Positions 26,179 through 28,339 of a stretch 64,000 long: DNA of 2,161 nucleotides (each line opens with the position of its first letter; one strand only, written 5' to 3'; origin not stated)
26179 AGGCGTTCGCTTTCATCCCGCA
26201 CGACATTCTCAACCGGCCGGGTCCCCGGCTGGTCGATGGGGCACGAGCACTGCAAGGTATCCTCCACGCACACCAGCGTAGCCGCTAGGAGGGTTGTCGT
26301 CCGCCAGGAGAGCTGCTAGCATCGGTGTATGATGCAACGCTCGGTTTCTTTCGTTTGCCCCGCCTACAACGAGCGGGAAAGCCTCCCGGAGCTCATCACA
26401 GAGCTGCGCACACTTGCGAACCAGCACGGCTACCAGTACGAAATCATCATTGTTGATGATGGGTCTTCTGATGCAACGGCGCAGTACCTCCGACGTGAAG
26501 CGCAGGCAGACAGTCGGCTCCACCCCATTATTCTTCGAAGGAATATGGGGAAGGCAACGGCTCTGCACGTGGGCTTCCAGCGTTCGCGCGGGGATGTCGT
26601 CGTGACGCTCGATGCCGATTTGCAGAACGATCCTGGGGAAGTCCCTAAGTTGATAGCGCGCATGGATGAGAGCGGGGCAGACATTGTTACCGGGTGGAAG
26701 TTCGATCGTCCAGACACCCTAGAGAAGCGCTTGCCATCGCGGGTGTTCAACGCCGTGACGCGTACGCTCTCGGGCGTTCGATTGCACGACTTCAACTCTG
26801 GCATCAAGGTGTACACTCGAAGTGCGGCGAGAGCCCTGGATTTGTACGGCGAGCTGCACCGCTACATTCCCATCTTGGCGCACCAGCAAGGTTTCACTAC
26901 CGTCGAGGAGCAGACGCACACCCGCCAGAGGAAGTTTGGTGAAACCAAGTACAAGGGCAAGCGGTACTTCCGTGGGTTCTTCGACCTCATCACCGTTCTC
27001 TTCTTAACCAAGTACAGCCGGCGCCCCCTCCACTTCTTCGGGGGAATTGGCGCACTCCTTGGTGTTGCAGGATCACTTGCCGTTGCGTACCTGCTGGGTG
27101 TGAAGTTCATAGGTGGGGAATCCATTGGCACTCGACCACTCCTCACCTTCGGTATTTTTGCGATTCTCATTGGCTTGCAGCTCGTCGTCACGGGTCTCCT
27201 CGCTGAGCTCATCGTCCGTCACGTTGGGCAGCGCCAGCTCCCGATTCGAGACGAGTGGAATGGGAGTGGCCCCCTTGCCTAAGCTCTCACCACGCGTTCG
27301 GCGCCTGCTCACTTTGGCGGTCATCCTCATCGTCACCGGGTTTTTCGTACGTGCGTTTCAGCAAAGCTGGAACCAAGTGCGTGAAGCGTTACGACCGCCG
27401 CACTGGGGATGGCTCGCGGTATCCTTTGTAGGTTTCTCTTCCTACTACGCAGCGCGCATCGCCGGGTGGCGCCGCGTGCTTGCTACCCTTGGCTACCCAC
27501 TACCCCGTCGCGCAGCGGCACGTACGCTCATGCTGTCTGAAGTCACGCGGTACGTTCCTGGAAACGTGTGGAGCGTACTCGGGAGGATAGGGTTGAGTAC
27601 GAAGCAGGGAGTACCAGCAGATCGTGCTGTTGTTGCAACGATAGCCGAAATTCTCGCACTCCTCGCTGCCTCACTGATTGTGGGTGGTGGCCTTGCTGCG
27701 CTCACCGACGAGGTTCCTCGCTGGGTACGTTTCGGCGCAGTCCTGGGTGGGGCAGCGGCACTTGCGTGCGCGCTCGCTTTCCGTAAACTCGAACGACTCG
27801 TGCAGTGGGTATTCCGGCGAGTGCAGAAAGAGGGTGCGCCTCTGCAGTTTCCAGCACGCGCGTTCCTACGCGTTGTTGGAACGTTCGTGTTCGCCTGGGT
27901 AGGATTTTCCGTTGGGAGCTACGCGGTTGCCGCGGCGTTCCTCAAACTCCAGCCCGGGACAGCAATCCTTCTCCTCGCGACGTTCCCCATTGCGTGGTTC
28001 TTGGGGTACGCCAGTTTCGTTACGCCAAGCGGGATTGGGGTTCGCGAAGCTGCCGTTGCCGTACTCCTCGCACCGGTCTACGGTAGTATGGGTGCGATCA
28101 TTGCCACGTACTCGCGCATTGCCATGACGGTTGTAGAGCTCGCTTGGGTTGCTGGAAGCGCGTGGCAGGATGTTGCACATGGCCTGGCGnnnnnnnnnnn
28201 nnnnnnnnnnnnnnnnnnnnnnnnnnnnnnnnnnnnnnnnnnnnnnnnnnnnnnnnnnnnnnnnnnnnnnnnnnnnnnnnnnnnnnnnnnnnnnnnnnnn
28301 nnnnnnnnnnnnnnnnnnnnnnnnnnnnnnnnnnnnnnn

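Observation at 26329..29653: Lipid-linked glycosylation trio: Dpm1/GtrB-like GT2 and a flippase-like domain fused to a DUF2079 (GT-C-like) domain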

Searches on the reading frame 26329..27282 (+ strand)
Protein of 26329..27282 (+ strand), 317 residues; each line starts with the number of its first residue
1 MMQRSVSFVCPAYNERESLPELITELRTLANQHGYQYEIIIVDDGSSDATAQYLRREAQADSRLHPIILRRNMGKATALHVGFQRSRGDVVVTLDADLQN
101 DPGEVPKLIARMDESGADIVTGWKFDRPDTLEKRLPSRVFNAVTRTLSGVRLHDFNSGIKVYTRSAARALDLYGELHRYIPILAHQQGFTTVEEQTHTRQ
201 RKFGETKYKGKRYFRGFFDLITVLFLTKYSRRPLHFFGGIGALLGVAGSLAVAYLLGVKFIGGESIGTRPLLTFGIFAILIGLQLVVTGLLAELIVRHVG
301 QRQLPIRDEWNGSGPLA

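Call 3: search_protein_families(library=pfam, proteins=[window:26329-27282:+], max_evalue=0.01)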
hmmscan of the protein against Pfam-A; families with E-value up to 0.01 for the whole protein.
window:26329-27282:+ (317 aa): 5 families
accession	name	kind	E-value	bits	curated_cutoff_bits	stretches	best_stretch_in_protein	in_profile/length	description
PF00535.33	Glycos_transf_2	-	1.9e-32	113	23.3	1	7-165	1-162/168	Glycosyl transferase family 2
PF13641.12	Glyco_tranf_2_3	-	6.6e-06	26.7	27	1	6-191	3-158/230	Glycosyltransferase like family 2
PF10111.15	Glyco_tranf_2_2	-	0.00021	21.3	27.3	1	9-98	3-92/276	Glycosyltransferase like family 2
PF13506.12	Glyco_transf_21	-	0.00054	19.9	21.7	1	75-164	18-110/174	Glycosyl transferase family 21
PF13704.12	Glyco_tranf_2_4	-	0.0021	18.9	27.5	1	33-97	21-81/98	Glycosyl transferase family 2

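Call 4: search_protein_families(library=ncbifam, proteins=[window:26329-27282:+], max_evalue=0.01)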
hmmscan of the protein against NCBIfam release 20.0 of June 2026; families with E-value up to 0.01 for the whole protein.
window:26329-27282:+ (317 aa): 25 families
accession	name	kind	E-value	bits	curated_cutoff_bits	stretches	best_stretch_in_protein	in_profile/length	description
NF007986.1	PRK10714.1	equivalog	7.7e-55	186.1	529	1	4-297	6-295/316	undecaprenyl-phosphate 4-deoxy-4-formamido-L-arabinose transferase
NF047588.1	GlcsyltransPgfSStrep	equivalog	1.4e-32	113.2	500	1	6-296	3-288/308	glycosyltransferase PgfS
TIGR04182.1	glyco_TIGR04182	equivalog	4.2e-23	82.2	325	1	6-298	2-285/293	S-layer glycoprotein N-glycosyltransferase AglJ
TIGR03937.1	PgaC_IcaA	equivalog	3.6e-19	69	422.3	1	4-113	45-151/407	poly-beta-1,6-N-acetyl-D-glucosamine synthase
NF041875.1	EPS_EpsD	equivalog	1.1e-17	64.4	370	1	6-124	1-116/325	exopolysaccharide biosynthesis glycosyltransferase EpsD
NF058614.1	PPMAGASynPpgS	equivalog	6.3e-17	61.8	370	1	7-173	3-168/226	polyprenyl-phospho-N-acetylgalactosaminyl synthase PpgS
NF047683.1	TeichurnBiosyTuaG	equivalog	4.8e-16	59.1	400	1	3-115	5-114/252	teichuronic acid biosynthesis protein TuaG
NF010496.0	PRK13915.1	equivalog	3.1e-14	52.8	262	1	3-112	30-142/307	glucosyl-3-phosphoglycerate synthase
TIGR03965.1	mycofact_glyco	equivalog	3.4e-13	49.3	280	1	4-122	74-189/467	mycofactocin biosynthesis glycosyltransferase MftF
TIGR04283.1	glyco_like_mftF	equivalog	2.5e-12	46.8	182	1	6-115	1-99/221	TIGR04283 family arsenosugar biosynthesis glycosyltransferase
NF045692.1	OglycostaseCruG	equivalog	5e-12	45.5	600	1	5-121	42-161/386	2'-O-glycosyltransferase CruG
TIGR04242.1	nodulat_NodC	equivalog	1.3e-11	44.2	550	1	5-117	49-161/395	chitooligosaccharide synthase NodC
NF041391.1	DPhHxTase_Halo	equivalog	1.6e-11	43.6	375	1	12-192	3-177/213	dolichyl-phosphate hexose transferase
NF007482.0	PRK10073.1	equivalog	3.5e-11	42.7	423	1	4-140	6-141/334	glycosyltransferase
TIGR03469.1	HpnB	hypoth_equivalog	2.5e-09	36.6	379.25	1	5-120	45-168/386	hopene-associated glycosyltransferase HpnB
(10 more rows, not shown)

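Call 34: search_solved_structures(query=window:26329-27279:+, max_evalue=0.00001)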
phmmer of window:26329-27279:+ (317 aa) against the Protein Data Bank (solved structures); distinct sequences matched with E-value up to 0.00001: 12.
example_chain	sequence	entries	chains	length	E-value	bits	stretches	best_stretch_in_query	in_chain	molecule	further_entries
9hwj_A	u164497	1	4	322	1.2e-49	172.2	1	4-297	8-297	Undecaprenyl-phosphate 4-deoxy-4-formamido-L-arabinose transferase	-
9bhc_C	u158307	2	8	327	5.3e-49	170.1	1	4-297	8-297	Undecaprenyl-phosphate 4-deoxy-4-formamido-L-arabinose transferase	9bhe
8vxh_A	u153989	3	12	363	7.7e-49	169.6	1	4-297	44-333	Undecaprenyl-phosphate 4-deoxy-4-formamido-L-arabinose transferase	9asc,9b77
5eke_A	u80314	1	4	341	1.7e-21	79.8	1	6-297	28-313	Uncharacterized glycosyltransferase sll0501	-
5ekp_C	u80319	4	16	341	2.3e-21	79.4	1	6-297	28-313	Uncharacterized glycosyltransferase sll0501 | Glycosyltransferase sll0501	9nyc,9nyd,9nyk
9nye_A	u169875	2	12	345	2.4e-21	79.3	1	6-297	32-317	Glycosyltransferase sll0501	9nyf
5mlz_A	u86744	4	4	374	5.3e-18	68.3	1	4-132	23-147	Dolichol monophosphate mannose synthase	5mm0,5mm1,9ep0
2z87_A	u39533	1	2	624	5e-08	35.6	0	6-107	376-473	Chondroitin synthase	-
2z86_A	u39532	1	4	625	5e-08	35.6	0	6-107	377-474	Chondroitin synthase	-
7pdo_A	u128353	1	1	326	8e-08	34.9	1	4-123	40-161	Glucosyl-3-phosphoglycerate synthase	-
7p5l_A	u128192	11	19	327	8e-08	34.9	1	4-123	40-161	Glucosyl-3-phosphoglycerate synthase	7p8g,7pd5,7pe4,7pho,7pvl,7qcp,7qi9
3ckj_A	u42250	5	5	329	6.7e-07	31.9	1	4-112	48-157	Putative uncharacterized protein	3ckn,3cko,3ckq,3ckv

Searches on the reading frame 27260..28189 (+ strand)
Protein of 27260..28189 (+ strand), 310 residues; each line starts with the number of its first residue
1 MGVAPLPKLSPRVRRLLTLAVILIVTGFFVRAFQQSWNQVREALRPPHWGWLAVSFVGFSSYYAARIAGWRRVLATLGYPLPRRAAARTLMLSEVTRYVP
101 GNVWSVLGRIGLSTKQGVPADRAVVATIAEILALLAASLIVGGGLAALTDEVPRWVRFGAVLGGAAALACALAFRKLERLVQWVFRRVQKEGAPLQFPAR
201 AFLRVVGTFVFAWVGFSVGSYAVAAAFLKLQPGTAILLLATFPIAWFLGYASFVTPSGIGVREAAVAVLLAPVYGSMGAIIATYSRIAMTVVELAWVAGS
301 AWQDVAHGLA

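Call 81: search_solved_structures(query=window:27260-28189:+, max_evalue=10, show_alignments=2)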
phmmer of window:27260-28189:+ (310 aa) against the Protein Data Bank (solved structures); distinct sequences matched with E-value up to 10: 0.

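Call 84: search_solved_structures(query=A4, max_evalue=10, show_alignments=2)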
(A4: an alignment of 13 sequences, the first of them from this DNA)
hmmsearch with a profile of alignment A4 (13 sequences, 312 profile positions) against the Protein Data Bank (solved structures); distinct sequences matched with E-value up to 10: 1.
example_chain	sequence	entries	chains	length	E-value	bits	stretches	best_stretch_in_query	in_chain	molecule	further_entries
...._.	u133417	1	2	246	1.2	11.8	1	154-233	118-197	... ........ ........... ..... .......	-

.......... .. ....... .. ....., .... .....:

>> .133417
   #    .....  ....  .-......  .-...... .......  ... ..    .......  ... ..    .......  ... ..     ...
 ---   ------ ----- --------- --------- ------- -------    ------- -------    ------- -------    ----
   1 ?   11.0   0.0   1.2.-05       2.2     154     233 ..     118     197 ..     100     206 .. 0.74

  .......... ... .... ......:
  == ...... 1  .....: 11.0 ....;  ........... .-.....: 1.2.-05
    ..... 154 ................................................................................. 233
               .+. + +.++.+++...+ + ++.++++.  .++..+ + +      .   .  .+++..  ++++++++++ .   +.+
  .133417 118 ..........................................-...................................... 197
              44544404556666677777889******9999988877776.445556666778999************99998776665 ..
